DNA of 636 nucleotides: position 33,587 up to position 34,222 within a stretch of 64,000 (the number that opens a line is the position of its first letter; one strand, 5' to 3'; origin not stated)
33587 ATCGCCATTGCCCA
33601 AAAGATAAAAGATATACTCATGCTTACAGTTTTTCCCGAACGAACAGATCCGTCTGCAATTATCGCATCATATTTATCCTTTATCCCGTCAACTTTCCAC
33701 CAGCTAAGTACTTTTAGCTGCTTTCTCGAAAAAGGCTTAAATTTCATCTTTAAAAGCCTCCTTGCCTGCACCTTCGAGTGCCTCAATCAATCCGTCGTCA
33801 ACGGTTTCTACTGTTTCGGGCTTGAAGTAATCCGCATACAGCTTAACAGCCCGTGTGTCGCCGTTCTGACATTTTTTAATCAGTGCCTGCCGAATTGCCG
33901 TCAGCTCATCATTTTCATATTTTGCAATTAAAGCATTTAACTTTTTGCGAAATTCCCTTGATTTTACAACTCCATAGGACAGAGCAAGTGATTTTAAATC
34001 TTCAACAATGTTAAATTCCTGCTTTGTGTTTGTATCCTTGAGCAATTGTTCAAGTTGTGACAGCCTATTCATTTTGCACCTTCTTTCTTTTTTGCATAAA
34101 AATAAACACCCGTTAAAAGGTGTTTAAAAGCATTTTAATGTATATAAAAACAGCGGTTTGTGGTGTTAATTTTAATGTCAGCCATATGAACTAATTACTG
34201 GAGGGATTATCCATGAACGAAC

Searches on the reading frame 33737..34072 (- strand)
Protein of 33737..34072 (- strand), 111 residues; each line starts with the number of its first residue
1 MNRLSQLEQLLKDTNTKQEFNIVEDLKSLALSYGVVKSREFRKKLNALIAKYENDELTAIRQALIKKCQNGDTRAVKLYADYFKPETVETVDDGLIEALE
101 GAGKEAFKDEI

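Call 3: search_protein_families(library=pfam, proteins=[window:33737-34072:-], max_evalue=1)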
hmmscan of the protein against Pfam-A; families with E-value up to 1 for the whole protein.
window:33737-34072:- (111 aa): 5 families
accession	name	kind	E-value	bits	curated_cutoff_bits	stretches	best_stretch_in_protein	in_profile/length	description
PF13022.12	HTH_Tnp_1_2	-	0.0016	19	27.9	1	37-84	48-97/122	Helix-turn-helix of insertion element transposase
PF11867.13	T1RH-like_C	-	0.017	15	26.8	1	34-59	188-213/329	Type I restriction enzyme HindI endonuclease subunit-like, C-terminal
PF10437.14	Lip_prot_lig_C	-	0.08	13.3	24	0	68-96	23-51/85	Bacterial lipoate protein ligase C-terminus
PF18932.5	DUF5681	-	0.081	13.9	27.5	1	41-84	24-73/77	Family of unknown function (DUF5681)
PF12179.13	IKKbetaNEMObind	-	0.16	12.3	25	1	2-19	9-26/37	I-kappa-kinase-beta NEMO binding domain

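Call 4: search_protein_families(library=phrogs, proteins=[window:33737-34072:-], max_evalue=0.01)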
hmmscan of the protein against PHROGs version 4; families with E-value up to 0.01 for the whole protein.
window:33737-34072:- (111 aa): 1 family
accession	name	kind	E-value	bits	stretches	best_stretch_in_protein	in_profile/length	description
phrog_24579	-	head and packaging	2.4e-08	35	1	30-81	46-97/126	terminase small subunit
